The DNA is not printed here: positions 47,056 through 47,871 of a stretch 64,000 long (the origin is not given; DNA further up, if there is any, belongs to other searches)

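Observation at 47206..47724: Free-standing Hint domain with every splicing residue replaced and Cys residues clustered at the termini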

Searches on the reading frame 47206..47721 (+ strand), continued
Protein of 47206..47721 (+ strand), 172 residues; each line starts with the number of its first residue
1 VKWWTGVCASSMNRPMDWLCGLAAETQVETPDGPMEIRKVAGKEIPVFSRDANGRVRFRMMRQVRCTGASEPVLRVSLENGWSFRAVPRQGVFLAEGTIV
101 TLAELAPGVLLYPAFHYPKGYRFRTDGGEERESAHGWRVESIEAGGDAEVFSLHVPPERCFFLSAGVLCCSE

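Call 18: predict_structure(alignment_id=A2)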
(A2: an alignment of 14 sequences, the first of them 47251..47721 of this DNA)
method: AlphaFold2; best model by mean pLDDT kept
length: 157 residues; sequences in the alignment: 14
mean_pLDDT: 93.2   pTM: 0.86
mean pLDDT of the five models: 93.2, 92.0, 92.0, 91.7, 89.5
residues with pLDDT >= 90: 122; 70-90: 34; 50-70: 1; < 50: 0
segments of 3 or more residues with pLDDT < 50: none
pLDDT, mean of each block of 10 residues (from residue 1): 92 91 95 91 95 97 96 97 96 93 79 83 96 98 95 96
secondary structure, 60 per line:
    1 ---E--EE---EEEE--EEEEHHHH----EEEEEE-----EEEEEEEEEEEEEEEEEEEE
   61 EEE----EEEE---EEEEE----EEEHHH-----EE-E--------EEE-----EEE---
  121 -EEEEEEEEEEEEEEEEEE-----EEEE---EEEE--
elements in order: E12-15 E18-21 H22-25 E30-35 E41-63 E68-71 E75-79 E84-86 E107-109 E115-117 E122-139 E145-148 E152-155
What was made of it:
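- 47239..47724 (+): Probable true coding sequence of the free-standing Hint-fold protein (161 aa from ATG 47239; the alternative start ATG 47251 gives 157 aa), stop TAG 47722-47724. AlphaFold2 pLDDT 93 (call 18).
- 47548..47595 (+): Linker hairpin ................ at the homing-endonuclease insertion site. It contains the family-specific motif [FW]-x-[YF]-P-x-G-Y (47548-47568). It is the lowest-confidence part of the model, pLDDT 79-83 (call 18).
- AlphaFold2 pLDDT 93.2, pTM 0.86 (call 18). The structure prediction is confident (call 18).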

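Call 20: fold_search(model_id=the predicted structure, library=pdb)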
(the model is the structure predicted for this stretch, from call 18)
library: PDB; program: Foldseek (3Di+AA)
matches with E <= 10: 267; with E <= 0.001: 61
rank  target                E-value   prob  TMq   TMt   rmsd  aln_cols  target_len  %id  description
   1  6frg                  1.5e-09  1.00  0.76  0.75   5.7       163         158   15  Crystal structure of G-1F mutant of Ssp DnaB Mini-Intein variant M86 (released 2019-01-30)
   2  6frh_A                1.5e-09  1.00  0.76  0.75   5.1       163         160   17  Crystal structure of Ssp DnaB Mini-Intein variant M86 (released 2019-01-30)
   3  4kl5_A                2.5e-09  1.00  0.78  0.87   2.0       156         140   20  Crystal structure of NpuDnaE intein (released 2013-09-04)
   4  6fre                  3.4e-09  1.00  0.72  0.74   4.4       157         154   17  Crystal structure of G-1F/H73A mutant of Ssp DnaB Mini-Intein variant M86 (released 2019-01-30)
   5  6frh_B                6.5e-09  1.00  0.74  0.77   5.4       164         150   17  Crystal structure of Ssp DnaB Mini-Intein variant M86 (released 2019-01-30)
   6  4gig                  7.9e-09  1.00  0.74  0.72   6.5       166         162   22  crystal structure of T69A mutant of trapped Dnae intein precursor (released 2013-03-06)
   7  1zde                  9.7e-09  1.00  0.78  0.77   6.1       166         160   22  1.95 Angstrom Crystal Structure of a dnaE Intein Precursor from Synechocystis Sp. Pcc 6803 (released 2006-01-24)
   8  4o1r                  1.4e-08  1.00  0.73  0.80   3.7       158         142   21  Crystal structure of NpuDnaB intein (released 2014-03-19)
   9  4kl5_B                1.6e-08  1.00  0.73  0.81   4.4       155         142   21  Crystal structure of NpuDnaE intein (released 2013-09-04)
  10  2keq_MODEL_1_A        2.7e-08  1.00  0.70  0.79   4.8       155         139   21  Solution structure of DnaE intein from Nostoc punctiforme (released 2009-05-19)
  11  2imz_A                3.7e-08  1.00  0.73  0.79   4.6       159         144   20  Crystal structure of Mtu recA intein splicing domain (released 2007-05-01)
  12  1zd7_A                6.3e-08  1.00  0.75  0.74   6.5       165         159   21  1.7 Angstrom Crystal Structure Of Post-Splicing Form of a dnaE Intein from Synechocystis Sp. Pcc 6803 (released 2006-01-24)
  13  1mi8                  7.0e-08  1.00  0.73  0.81   4.3       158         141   14  2.0 Angstrom crystal structure of a DnaB intein from Synechocystis sp. PCC 6803 (released 2003-08-19)
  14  3nzm                  1.0e-07  1.00  0.74  0.71   5.4       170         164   21  Crystal structure of DNAE intein with N-extein in redox trap (released 2011-06-01)
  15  2in0                  1.3e-07  1.00  0.72  0.81   4.9       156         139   20  crystal structure of Mtu recA intein splicing domain (released 2007-05-01)
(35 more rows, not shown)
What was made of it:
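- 47239..47724 (+): Foldseek matches mini-inteins (call 20).
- On Hint (Hedgehog/intein) fold superfamily: Foldseek against the PDB gives E 1.5e-9 and TM 0.76-0.87 to mini-inteins, and 61 hits at E <= 0.001 (call 20).
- Closest known: Class 1 mini-inteins. Same: Same fold (TM 0.72-0.87, call 20) and the same order of blocks A, B, F and G. Size is similar (about 140-160 aa) and the linker length matches that of the closest one.
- Checked: The AlphaFold2 model (pLDDT 93.2, call 18) matches mini-inteins at E 1.5e-9 to 1e-7 with TM 0.72-0.87 (call 20).
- Foldseek against the PDB: Ssp DnaB, Npu DnaE and Mtu RecA mini-inteins at E 1.5e-9 to 1e-7, TM 0.72-0.87 (call 20). Engineered and natural intein redox traps exist; PDB 3nzm is among the hits (call 20).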

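Call 21: search_protein_representatives(alignment_id=A2)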
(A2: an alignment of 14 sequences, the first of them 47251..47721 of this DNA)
Query: 14 sequences, 160 profile positions. Proteins with E-value up to 0.001 (for the whole library): 877; up to 1e-10: 107; up to 1e-30: 13. The best 150 are listed.
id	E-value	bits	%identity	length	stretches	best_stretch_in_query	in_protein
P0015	3.8e-76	270.5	-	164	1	4-159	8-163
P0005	4.2e-72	257.4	-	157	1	2-159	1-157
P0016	2.7e-51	189.8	-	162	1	5-159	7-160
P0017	2.0e-49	183.7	-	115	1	2-113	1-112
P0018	3.2e-47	176.5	-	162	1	4-159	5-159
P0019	8.9e-44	165.3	-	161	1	4-159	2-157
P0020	6.4e-43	162.5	-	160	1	2-159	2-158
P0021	6.1e-42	159.4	-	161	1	4-159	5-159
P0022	1.4e-41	158.1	-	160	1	8-159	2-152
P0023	1.2e-37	145.3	-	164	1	4-158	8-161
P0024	1.7e-36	141.7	-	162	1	5-158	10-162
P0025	3.4e-36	140.7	-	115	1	47-159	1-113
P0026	2.4e-33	131.4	-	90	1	4-92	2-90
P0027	3.9e-30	121.0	-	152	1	6-158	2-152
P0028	4.5e-29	117.5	-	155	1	7-157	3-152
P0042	2.3e-20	89.2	-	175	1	6-154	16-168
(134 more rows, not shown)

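Call 27: find_related_loci(query=A2, collection=genome_contigs, flank=6000)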
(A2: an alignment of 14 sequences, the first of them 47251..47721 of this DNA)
Query A2 (157 aa) in genome_contigs; peptide patterns used: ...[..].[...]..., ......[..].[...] (x = any residue, [..] = any of these).
86 stretches matched a pattern; 7 encode a relative of the query (tblastn E <= 1e-3); 7 distinct loci.
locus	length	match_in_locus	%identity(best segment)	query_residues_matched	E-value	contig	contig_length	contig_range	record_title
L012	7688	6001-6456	64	1-153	3e-59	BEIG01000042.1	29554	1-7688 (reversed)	Bacterium HR30 DNA, contig: NODE_511_42, isolate: HRbin30, whole genome shotgun sequence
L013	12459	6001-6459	54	5-157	2e-48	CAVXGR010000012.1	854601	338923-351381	MAG: uncultured delta proteobacterium isolate MFD02416.bin.1.411 genome assembly, contig: contig_4101, whole genome shot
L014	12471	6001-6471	52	2-157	1e-45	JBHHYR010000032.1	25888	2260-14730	MAG: Candidatus Binatia bacterium isolate Maj_2_bin.38 NODE_822_length_25888_cov_6.327682, whole genome shotgun sequence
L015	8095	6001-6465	52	4-157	7e-45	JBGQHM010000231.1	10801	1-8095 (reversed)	MAG: Candidatus Binatia bacterium isolate OBJ2_061818_070_72 k141_276247_length_10801_cov_23.6432, whole genome shotgun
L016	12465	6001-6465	52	4-157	7e-44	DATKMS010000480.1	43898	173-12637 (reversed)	MAG TPA_asm: Candidatus Margulisiibacteriota bacterium isolate SMAG_U14717 k141_3430607, whole genome shotgun sequence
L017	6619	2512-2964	48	5-154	1e-43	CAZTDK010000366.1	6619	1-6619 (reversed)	MAG TPA_asm: uncultured Candidatus Binatia bacterium isolate binchicken_co54_374 genome assembly, contig: NODE_21426_len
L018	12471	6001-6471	47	2-157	1e-42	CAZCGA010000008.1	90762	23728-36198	MAG TPA_asm: uncultured Candidatus Binatia bacterium isolate SRP119689_co1_8 genome assembly, contig: NODE_232_length_90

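Call 37: find_homologous_proteins(query=A3, max_evalue=1e-8)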
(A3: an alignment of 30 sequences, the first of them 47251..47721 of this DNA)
Query A3 (30 sequences) (157 aa, profile of the alignment): 181 proteins with E <= 1e-8 among 6516 candidates; the best 120 are listed.
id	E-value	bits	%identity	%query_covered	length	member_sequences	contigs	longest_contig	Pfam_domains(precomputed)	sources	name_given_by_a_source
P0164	5.2e-72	259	56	98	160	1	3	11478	-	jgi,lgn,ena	-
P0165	4.7e-71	256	55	98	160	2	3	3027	-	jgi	jgi:hypothetical protein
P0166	6.8e-71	255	54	98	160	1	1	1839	-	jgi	jgi:hypothetical protein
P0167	1.7e-70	254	54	98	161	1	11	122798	-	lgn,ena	-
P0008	1.9e-70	254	53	98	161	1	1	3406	-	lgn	-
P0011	2.5e-70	253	55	98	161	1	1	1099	-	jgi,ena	-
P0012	5.4e-70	252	54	97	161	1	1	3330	-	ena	-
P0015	9.2e-70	251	50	97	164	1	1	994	-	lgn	-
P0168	9.3e-70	251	54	98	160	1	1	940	-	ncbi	-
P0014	1.2e-69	251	52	98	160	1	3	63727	-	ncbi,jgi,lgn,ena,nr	ncbi:MAG TPA: hypothetical protein VMW56_31215 [Candidatus Margulisiibacteriota bacterium]|nr:hypoth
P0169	1.6e-69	251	52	98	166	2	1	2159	-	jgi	jgi:hypothetical protein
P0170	2.9e-69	250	50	98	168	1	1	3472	-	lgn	-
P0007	3.8e-69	249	56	98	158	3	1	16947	-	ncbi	ncbi:MAG: hypothetical protein ACHQ4J_08600 [Candidatus Binatia bacterium]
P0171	4.5e-69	249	52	98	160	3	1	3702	-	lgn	-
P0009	4.6e-69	249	53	98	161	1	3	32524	-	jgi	jgi:hypothetical protein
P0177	3.1e-68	246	53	98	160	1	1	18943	-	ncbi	-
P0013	9.8e-63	228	49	97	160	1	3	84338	-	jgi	-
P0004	2.0e-62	227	65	100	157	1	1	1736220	-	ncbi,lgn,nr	ncbi:MAG: hypothetical protein KatS3mg077_0608 [Candidatus Binatia bacterium]|nr:MAG: hypothetical p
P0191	8.5e-62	225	47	97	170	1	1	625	PF14890.12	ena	-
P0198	4.2e-60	220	44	97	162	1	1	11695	-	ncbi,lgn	-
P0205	1.5e-58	215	45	99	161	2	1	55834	-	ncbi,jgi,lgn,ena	-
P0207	1.1e-57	212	59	100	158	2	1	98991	-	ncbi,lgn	-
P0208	1.2e-57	212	44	100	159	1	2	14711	-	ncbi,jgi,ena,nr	ncbi:MAG TPA: hypothetical protein VL403_14560 [Candidatus Kryptonia bacterium]|nr:hypothetical prot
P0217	8.4e-54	199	60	99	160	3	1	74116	-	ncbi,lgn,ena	-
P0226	2.6e-51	191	39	94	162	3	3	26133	-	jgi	jgi:hypothetical protein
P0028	1.3e-49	186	36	95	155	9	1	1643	-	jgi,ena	-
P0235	2.1e-48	182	35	95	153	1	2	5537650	-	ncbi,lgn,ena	-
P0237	9.1e-48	180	37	96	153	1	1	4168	-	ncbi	-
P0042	1.5e-43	166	34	96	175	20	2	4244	-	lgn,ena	-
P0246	1.1e-42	163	36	94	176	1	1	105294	-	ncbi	-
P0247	1.2e-42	163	36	94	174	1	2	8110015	-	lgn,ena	-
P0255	6.7e-41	157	32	96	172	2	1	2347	-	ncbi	-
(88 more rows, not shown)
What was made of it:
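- At least 181 clusters; the 120 listed are 115-203 aa, nearly all 152-187 aa (call 37). Intact ORFs of constant length occur in at least 181 clusters (call 37).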

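Call 38: find_encoding_contigs(protein=P0235, flank=6000, max_places=2)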
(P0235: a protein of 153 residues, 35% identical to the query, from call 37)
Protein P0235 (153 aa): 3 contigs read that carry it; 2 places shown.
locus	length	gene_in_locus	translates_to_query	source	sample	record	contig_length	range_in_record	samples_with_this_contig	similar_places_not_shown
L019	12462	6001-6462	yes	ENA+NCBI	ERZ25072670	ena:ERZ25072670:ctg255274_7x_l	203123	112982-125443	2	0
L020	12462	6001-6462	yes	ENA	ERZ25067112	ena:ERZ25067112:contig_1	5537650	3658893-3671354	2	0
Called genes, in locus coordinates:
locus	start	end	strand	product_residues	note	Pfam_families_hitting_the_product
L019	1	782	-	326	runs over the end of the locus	PF00296:Bac_luciferase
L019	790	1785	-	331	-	PF00296:Bac_luciferase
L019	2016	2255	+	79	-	PF01037:AsnC_trans_reg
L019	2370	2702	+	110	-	PF14333:DUF4389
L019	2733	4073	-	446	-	PF11638:DnaA_N, PF00308:Bac_DnaA, PF01695:IstB_IS21, PF01637:ATPase_2 (faint), PF00004:AAA (faint), PF08299:Bac_DnaA_C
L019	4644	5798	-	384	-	PF02771:Acyl-CoA_dh_N, PF02770:Acyl-CoA_dh_M, PF00441:Acyl-CoA_dh_1, PF08028:Acyl-CoA_dh_2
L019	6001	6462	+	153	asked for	-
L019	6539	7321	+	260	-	PF00753:Lactamase_B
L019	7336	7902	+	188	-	PF09723:Zn_ribbon_8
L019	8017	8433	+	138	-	PF12172:zf-ChsH2, PF01796:OB_ChsH2_C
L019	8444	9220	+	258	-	PF00106:adh_short, PF08659:KR, PF23441:SDR, PF13561:adh_short_C2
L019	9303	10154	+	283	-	PF02540:NAD_synthase, PF03054:tRNA_Me_trans (faint), PF06508:QueC (faint)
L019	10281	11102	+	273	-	PF00590:TP_methylase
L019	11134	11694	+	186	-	PF12867:DinB_2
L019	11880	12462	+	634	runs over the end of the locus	PF01381:HTH_3, PF13560:HTH_31, PF12161:HsdM_N, PF02384:N6_Mtase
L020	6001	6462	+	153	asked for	-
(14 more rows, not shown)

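Call 39: find_encoding_contigs(protein=P0247, flank=6000, max_places=2)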
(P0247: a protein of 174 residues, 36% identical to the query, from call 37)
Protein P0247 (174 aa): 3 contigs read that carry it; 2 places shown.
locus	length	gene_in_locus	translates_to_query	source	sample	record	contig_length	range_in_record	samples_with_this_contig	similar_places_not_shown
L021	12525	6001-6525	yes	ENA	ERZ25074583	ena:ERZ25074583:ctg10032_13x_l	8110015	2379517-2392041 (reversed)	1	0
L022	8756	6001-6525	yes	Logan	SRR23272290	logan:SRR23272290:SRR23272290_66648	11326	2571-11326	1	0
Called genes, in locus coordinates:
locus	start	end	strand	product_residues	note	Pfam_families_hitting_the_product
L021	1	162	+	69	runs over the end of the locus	PF09527:ATPase_gene1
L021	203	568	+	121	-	-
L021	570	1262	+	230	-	PF00119:ATP-synt_A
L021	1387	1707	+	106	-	PF00137:ATP-synt_C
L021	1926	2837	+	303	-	PF02195:ParB_N, PF17762:HTH_ParB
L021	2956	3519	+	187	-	-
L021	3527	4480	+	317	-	PF08240:ADH_N, PF00107:ADH_zinc_N (weak)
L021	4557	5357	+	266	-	PF00378:ECH_1, PF16113:ECH_2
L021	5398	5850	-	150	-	-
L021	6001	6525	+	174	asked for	-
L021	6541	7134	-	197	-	PF00677:Lum_binding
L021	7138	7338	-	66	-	-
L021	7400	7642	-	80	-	-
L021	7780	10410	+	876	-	PF02861:Clp_N, PF23569:NBD_SMAX1, PF00004:AAA, PF17871:AAA_lid_9, PF07724:AAA_2, PF00004:AAA, PF07728:AAA_5, PF10431:ClpB_D2-small, +8 more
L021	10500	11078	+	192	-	PF00440:TetR_N, PF13977:TetR_C_6 (weak), PF16925:TetR_C_13 (faint)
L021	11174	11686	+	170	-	-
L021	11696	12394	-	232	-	PF01066:CDP-OH_P_transf (weak)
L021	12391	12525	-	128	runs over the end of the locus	PF00903:Glyoxalase, PF18029:Glyoxalase_6 (weak), PF22677:Ble-like_N (weak)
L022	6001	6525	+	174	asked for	-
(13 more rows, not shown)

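Call 40: find_encoding_contigs(protein=P0246, flank=6000, max_places=2)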
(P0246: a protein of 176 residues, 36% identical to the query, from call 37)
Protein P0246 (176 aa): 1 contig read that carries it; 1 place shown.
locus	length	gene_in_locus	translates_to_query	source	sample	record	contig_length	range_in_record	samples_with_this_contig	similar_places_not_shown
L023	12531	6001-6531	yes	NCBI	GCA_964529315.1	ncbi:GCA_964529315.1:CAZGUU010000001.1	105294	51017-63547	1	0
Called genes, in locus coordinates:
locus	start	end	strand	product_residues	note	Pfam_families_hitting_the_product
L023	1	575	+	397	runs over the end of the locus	PF00202:Aminotran_3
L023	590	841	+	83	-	PF09527:ATPase_gene1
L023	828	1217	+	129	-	-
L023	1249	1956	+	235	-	PF00119:ATP-synt_A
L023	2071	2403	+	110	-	PF00137:ATP-synt_C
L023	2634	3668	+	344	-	PF02195:ParB_N, PF17762:HTH_ParB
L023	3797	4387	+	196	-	-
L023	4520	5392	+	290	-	PF08240:ADH_N, PF16912:Glu_dehyd_C, PF00107:ADH_zinc_N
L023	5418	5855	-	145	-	-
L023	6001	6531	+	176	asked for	-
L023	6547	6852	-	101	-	-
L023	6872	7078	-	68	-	-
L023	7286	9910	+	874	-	PF02861:Clp_N, PF23569:NBD_SMAX1, PF00004:AAA, PF17871:AAA_lid_9, PF07724:AAA_2, PF00004:AAA, PF07728:AAA_5, PF10431:ClpB_D2-small, +5 more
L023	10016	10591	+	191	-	PF00440:TetR_N, PF17932:TetR_C_24 (weak)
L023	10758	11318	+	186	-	-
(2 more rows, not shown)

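Call 41: list_cluster_members(proteins=[P0235, P0246, P0237, P0208, P0198, P0205, P0207, P0217, P0177, P0255])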
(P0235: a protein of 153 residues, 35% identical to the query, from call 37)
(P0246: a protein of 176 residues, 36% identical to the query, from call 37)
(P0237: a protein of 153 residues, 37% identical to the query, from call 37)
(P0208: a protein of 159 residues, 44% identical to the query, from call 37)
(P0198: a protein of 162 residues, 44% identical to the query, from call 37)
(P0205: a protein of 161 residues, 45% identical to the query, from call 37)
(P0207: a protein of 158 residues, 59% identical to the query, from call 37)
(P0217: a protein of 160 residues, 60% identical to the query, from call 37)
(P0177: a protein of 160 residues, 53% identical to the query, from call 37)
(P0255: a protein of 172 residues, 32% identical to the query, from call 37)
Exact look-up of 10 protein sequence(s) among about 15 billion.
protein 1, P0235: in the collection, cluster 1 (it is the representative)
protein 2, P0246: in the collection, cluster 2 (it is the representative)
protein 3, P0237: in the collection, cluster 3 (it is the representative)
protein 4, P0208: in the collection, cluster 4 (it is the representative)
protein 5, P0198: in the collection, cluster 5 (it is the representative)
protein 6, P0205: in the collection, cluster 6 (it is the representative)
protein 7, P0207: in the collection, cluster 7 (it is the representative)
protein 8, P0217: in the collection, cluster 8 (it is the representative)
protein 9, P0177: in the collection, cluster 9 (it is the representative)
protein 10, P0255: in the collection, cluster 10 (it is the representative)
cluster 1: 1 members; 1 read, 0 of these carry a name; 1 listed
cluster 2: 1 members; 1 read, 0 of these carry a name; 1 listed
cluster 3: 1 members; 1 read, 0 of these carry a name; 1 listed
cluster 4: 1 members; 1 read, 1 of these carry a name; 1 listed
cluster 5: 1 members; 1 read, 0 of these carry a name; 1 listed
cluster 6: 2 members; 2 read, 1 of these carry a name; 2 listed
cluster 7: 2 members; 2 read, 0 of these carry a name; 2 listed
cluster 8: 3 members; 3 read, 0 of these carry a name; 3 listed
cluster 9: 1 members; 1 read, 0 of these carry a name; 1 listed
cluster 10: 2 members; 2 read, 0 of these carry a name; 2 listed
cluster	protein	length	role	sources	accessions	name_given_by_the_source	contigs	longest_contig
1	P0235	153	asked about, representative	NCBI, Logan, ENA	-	-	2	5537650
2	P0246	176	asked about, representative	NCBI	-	-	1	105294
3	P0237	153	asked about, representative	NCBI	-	-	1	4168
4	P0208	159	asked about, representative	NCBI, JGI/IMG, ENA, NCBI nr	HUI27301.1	MAG TPA: hypothetical protein VL403_14560 [Candidatus Kryptonia bacterium] | hypothetical protein [Candidatus Kryptonia bacterium]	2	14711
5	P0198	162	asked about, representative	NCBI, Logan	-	-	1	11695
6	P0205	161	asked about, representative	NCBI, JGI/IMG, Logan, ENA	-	-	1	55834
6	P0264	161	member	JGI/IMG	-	hypothetical protein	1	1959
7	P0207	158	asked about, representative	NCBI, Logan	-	-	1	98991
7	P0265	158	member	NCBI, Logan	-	-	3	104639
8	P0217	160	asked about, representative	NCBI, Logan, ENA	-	-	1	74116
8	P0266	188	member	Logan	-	-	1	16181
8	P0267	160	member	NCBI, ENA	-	-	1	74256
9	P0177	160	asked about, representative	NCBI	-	-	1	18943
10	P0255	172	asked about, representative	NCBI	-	-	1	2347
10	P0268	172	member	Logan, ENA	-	-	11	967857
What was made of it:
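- Tried and rejected: The exact-sequence cluster look-up of 10 members yielded almost no names (call 41).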

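Call 52: fold_search(model_id=the predicted structure, library=viral)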
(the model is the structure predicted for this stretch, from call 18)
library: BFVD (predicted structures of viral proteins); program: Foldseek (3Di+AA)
matches with E <= 10: 538; with E <= 0.001: 88
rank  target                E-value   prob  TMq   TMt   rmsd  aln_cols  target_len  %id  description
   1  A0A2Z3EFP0            9.8e-09  1.00  0.78  0.71   4.8       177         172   17  (no name in the UniProt tables at hand)
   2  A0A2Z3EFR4            3.6e-08  1.00  0.69  0.18   4.6       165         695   14  (no name in the UniProt tables at hand)
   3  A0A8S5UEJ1            4.1e-08  1.00  0.75  0.16   4.7       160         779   18  Terminase [Siphoviridae sp. ctX5W26]
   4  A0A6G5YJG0            4.6e-08  1.00  0.69  0.20   3.3       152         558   16  (no name in the UniProt tables at hand)
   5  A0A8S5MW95            1.2e-07  1.00  0.66  0.30   4.0       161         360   17  Hint [Caudovirales sp. ctUL28]
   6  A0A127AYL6            1.3e-07  1.00  0.56  0.17   5.9       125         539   22  Hint domain-containing protein [Bacillus phage SP-15]
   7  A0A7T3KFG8            2.3e-07  1.00  0.72  0.26   3.3       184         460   11  Putative ribonucleotide reductase large subunit [Campylobacter phage F356]
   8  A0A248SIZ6            2.8e-07  1.00  0.71  0.13   5.3       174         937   14  (no name in the UniProt tables at hand)
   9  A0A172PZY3            3.5e-07  1.00  0.72  0.28   5.5       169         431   14  RNA (Guanine-N1-)-methyltransferase [Acinetobacter phage vB_AbaM_ME3]
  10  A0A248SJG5            3.6e-07  1.00  0.67  0.17   5.2       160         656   15  (no name in the UniProt tables at hand)
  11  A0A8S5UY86            5.1e-07  1.00  0.63  0.21   4.2       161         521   17  Hint [Phage sp. ctKtV17]
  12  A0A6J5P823            9.8e-07  1.00  0.77  0.17  12.3       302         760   13  Intein C-terminal splicing region [uncultured Caudovirales phage]
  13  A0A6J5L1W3            1.2e-06  1.00  0.71  0.15  10.5       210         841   10  Hint domain N-terminal [uncultured Caudovirales phage]
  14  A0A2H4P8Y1            3.2e-06  1.00  0.70  0.17   4.7       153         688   13  Terminase large subunit [Corynebacterium phage PotatoChip]
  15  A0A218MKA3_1          3.4e-06  1.00  0.69  0.12   4.6       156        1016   14  Putative gp62 [uncultured virus]
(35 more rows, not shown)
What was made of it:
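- The viral structure library returns mostly Hint- or intein-containing proteins (call 52).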
